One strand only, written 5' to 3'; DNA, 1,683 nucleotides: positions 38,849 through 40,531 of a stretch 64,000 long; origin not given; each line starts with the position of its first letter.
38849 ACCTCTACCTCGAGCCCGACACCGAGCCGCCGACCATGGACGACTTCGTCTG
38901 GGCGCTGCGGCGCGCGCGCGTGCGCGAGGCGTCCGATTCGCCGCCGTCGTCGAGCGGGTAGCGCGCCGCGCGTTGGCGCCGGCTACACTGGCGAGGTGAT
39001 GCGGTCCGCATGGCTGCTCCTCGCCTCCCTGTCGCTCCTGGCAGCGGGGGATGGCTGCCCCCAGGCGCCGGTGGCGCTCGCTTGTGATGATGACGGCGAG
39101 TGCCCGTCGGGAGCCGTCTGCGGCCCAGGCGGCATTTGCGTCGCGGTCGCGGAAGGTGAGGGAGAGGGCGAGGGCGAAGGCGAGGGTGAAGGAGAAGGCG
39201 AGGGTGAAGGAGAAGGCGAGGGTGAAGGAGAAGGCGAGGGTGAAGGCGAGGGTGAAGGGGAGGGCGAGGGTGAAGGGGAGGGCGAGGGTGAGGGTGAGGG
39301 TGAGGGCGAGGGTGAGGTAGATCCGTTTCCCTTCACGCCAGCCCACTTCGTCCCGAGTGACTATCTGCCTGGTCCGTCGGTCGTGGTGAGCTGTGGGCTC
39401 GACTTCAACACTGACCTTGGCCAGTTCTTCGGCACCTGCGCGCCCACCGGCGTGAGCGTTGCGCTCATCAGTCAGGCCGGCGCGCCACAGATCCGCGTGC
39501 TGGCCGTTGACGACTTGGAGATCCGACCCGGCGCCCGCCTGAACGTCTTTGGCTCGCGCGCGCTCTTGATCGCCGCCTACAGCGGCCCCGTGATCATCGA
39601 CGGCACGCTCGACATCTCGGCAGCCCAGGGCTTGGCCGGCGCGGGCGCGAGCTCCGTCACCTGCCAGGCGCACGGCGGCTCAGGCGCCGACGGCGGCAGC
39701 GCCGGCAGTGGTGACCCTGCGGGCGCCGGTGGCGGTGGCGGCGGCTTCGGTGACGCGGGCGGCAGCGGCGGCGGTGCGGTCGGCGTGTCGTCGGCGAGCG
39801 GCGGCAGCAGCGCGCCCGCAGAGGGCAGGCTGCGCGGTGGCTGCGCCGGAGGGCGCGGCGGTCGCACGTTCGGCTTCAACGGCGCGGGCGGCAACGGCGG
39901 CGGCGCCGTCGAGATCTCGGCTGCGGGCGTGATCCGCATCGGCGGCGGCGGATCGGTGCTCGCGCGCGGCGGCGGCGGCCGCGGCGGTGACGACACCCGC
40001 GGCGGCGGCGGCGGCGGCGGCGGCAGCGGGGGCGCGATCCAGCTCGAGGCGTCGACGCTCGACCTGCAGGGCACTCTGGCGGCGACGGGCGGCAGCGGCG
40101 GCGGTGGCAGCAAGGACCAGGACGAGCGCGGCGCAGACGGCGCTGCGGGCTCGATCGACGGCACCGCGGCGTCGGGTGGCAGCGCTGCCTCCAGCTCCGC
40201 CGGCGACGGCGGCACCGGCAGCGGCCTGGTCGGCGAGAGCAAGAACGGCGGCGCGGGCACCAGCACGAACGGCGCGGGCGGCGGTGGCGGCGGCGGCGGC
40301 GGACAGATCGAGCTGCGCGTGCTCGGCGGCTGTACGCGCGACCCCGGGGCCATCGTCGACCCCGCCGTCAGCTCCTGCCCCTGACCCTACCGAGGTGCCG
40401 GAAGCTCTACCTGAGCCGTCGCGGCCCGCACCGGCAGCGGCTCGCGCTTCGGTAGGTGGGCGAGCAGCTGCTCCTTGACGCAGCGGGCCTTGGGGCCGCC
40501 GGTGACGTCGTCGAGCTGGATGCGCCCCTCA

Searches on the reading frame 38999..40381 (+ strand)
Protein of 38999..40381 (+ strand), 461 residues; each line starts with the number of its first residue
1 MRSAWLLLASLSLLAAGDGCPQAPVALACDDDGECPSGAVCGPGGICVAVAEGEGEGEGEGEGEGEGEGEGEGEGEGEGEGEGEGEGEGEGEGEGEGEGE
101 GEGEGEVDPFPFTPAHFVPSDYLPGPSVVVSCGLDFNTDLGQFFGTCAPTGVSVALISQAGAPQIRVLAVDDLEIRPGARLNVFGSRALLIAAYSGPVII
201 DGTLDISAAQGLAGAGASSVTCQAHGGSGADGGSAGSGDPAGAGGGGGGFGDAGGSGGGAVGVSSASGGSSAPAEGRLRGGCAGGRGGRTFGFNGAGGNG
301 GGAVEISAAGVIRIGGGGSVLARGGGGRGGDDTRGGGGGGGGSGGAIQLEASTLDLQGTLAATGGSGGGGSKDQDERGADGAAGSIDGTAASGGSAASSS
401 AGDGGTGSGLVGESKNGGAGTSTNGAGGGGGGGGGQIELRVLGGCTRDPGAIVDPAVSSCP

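Call 7: search_protein_families(library=pfam, proteins=[window:38999-40381:+], max_evalue=1)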
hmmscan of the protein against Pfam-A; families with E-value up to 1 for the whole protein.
window:38999-40381:+ (461 aa): 2 families
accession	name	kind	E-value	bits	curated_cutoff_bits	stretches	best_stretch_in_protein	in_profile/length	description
PF22807.2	TrAA12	-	1.3e-10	40.6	30.9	1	8-105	339-433/463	TrAA12-like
PF05887.16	Trypan_PARP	-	0.0098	16.3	100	1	47-111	46-109/134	Procyclic acidic repetitive protein (PARP)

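Call 8: search_protein_families(library=ncbifam, proteins=[window:38999-40381:+], max_evalue=1)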
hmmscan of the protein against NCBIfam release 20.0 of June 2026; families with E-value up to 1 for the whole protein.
window:38999-40381:+ (461 aa): 4 families
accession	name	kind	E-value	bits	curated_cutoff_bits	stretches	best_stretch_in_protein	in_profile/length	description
NF033849.1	ser_rich_anae_1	subfamily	0.00054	17.4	650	1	52-101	237-286/1163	serine-rich protein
NF050126.1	carrier_TmoA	equivalog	0.057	14.3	70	1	372-402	9-38/70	pearlin 3-thiahomoleucine biosynthesis carrier peptide TmoA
NF008398.0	PRK11197.1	subfamily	0.082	11.7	376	1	193-233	243-283/381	L-lactate dehydrogenase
TIGR04201.1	Myxo_Cys_RPT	repeat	0.52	10.5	25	0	29-42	5-18/22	Cys-rich repeat-containing protein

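Call 25: predict_structure(alignment_id=A2)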
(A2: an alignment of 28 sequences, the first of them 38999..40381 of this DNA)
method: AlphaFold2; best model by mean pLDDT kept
length: 461 residues; sequences in the alignment: 28
mean_pLDDT: 83.7   pTM: 0.78
mean pLDDT of the five models: 83.7, 83.4, 83.1, 82.9, 82.8
residues with pLDDT >= 90: 263; 70-90: 104; 50-70: 58; < 50: 36
segments of 3 or more residues with pLDDT < 50: 1-3, 14-23, 53-56, 60-70
pLDDT, mean of each block of 10 residues (from residue 1): 52 45 62 78 75 48 43 50 54 58 74 95 96 97 94 94 95 98 97 97 95 89 84 76 91 89 80 80 89 86 98 98 96 86 96 98 96 87 94 94 93 87 90 94 94 90 77
secondary structure, 60 per line:
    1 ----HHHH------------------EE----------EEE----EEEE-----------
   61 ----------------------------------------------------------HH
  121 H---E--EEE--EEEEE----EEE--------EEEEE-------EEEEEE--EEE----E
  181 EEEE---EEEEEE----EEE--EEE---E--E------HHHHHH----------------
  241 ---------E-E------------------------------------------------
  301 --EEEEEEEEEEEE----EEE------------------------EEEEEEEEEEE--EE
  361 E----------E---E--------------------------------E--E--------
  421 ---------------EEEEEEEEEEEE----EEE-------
elements in order: H5-8 E39-41 E46-49 E128-130 E133-137 E142-144 E153-157 E165-170 E173-175 E180-184 E188-193 E198-200 E203-205 H219-224 E303-314 E319-321 E346-356 E359-361 E436-447 E452-454

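Call 28: fold_search(model_id=the predicted structure, library=pdb)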
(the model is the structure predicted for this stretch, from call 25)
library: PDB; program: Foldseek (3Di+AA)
matches with E <= 10: 25; with E <= 0.001: 0
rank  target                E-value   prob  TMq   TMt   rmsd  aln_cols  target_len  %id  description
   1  3sf5_D                9.5e-01  0.05  0.07  0.11  13.4       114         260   16  Crystal Structure of Helicobacter pylori Urease Accessory Protein UreF/H complex (released 2011-11-02)
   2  8hc1_C                1.2e+00  0.06  0.07  0.11  11.6       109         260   12  CryoEM structure of Helicobacter pylori UreFD/urease complex (released 2023-05-03)
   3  3sf5_B                1.2e+00  0.06  0.07  0.11  12.1       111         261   12  Crystal Structure of Helicobacter pylori Urease Accessory Protein UreF/H complex (released 2011-11-02)
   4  4hi0_B                2.8e+00  0.03  0.07  0.11  12.1       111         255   12  Crystal Structure of Helicobacter pylori Urease Accessory Protein UreF/H/G complex (released 2013-10-16)
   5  1w7z_A                3.3e+00  0.28  0.05  0.53   5.8        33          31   42  Crystal structure of the free (uncomplexed) Ecballium elaterium trypsin inhibitor (EETI-II) (released 2005-11-01)
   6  4i84_B                3.4e+00  0.01  0.08  0.12  18.9       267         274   10  The crystal structure of the Haemophilus influenzae HxuA secretion domain involved in the two-partner secretion pathwa (released 2013-11-13)
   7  1h9h_I                3.8e+00  0.21  0.05  0.52   5.8        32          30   41  COMPLEX OF EETI-II WITH PORCINE TRYPSIN (released 2004-07-26)
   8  2m7t_MODEL_1_A        5.3e+00  0.15  0.05  0.49   5.8        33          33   42  Solution NMR Structure of Engineered Cystine Knot Protein 2.5D (released 2014-05-07)
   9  6mm4_MODEL_1_A        5.3e+00  0.14  0.05  0.51   8.9        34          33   35  Solution NMR Structure of Engineered Cystine Knot Protein 2.5F (released 2019-10-02)
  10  2odl                  5.5e+00  0.01  0.08  0.09  15.0       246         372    8  Crystal structure of the HMW1 secretion domain from Haemophilus influenzae (released 2007-08-21)
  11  9u9r_R                5.8e+00  0.01  0.05  0.11  12.7       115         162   11  ARF1(Q71L) bound M4-CTD-undocked AP-4 core (released 2026-03-04)
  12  6the                  6.2e+00  0.01  0.05  0.06  14.6        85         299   15  Crystal structure of core domain of four-domain heme-cupredoxin-Cu nitrite reductase from Bradyrhizobium sp. ORS 375 (released 2020-04-22)
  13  1mcv_I                6.9e+00  0.18  0.05  0.55   2.5        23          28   43  Crystal Structure Analysis of a Hybrid Squash Inhibitor in Complex with Porcine Pancreatic Elastase (released 2003-02-04)
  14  4rm6                  6.9e+00  0.00  0.07  0.05  19.1       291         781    9  Crystal structure of Hemopexin Binding Protein (released 2016-05-18)
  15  2ljs_MODEL_1_A        7.2e+00  0.14  0.05  0.55   8.7        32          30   28  Solution structure of MCoTI-V (released 2012-08-08)
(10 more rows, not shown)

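Call 58: search_solved_structures(query=A2, max_evalue=1)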
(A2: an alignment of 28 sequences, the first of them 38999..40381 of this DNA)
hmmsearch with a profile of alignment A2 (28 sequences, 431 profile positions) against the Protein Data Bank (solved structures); distinct sequences matched with E-value up to 1: 1.
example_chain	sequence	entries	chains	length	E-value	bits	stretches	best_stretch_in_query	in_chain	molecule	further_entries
1x3e_A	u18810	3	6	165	0.12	15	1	169-228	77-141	Single-strand binding protein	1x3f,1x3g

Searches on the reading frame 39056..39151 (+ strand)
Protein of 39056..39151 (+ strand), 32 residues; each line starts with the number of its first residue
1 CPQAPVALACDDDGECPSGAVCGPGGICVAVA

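Call 71: search_protein_families(library=pfam, proteins=[window:39056-39151:+], max_evalue=10)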
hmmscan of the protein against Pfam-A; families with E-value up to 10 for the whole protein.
seq(32 aa): 1 family
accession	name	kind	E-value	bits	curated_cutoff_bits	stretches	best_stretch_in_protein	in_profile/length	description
PF23416.1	DUF7107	-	0.024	15.4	24.6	1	4-29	23-47/48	Domain of unknown function (DUF7107)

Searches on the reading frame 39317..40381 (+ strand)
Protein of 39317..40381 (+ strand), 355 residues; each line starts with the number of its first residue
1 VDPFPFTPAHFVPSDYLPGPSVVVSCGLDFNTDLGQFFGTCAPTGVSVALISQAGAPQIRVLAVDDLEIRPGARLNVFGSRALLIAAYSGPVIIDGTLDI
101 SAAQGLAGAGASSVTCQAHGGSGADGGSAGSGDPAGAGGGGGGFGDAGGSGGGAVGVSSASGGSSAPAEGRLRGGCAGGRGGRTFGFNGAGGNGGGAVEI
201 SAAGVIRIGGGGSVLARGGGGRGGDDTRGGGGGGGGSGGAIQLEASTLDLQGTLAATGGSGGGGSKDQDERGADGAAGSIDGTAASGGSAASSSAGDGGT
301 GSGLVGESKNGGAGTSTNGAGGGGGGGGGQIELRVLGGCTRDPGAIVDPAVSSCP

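Call 13: find_homologous_proteins(query=window:39317-40381:+)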
Query seq(355 aa) (355 aa): 549 proteins with E <= 0.001 among 8000 candidates; the best 120 are listed.
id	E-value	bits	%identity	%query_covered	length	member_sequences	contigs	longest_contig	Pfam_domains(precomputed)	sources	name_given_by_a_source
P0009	2.5e-59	219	95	28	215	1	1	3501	-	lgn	-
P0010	1.3e-33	135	39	90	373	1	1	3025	-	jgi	jgi:hypothetical protein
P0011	3.9e-30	123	37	70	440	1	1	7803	-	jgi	jgi:hypothetical protein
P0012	6.5e-30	123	40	68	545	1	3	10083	-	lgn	-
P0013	9.9e-30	122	39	88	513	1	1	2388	-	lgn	-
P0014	1.1e-29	122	-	-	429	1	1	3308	-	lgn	-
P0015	2.0e-28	118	42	67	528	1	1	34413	-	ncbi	-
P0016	3.5e-28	117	38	85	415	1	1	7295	-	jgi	jgi:hypothetical protein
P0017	1.4e-27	115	-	-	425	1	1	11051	-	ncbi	-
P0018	4.3e-27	113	34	46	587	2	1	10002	-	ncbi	-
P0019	6.4e-27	113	38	69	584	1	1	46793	PF21671.3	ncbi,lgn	-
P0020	2.5e-25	107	35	57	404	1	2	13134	-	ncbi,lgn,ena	-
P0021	5.0e-25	106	38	75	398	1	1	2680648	-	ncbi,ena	-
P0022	7.3e-25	106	38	70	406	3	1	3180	-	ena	-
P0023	1.1e-24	105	38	70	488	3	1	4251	-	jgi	jgi:hypothetical protein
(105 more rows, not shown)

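Call 21: find_encoding_contigs(protein=P0009, flank=5000)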
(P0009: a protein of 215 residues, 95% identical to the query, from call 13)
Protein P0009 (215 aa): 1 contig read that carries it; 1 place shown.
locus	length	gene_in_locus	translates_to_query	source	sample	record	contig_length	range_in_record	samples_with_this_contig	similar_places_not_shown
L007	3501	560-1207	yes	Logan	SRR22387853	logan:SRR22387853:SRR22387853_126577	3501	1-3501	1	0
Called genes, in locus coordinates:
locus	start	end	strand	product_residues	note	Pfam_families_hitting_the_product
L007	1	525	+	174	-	?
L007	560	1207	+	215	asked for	-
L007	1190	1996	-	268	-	-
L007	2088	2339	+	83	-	PF01402:RHH_1 (weak)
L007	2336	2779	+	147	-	PF01850:PIN (weak)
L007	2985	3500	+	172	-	?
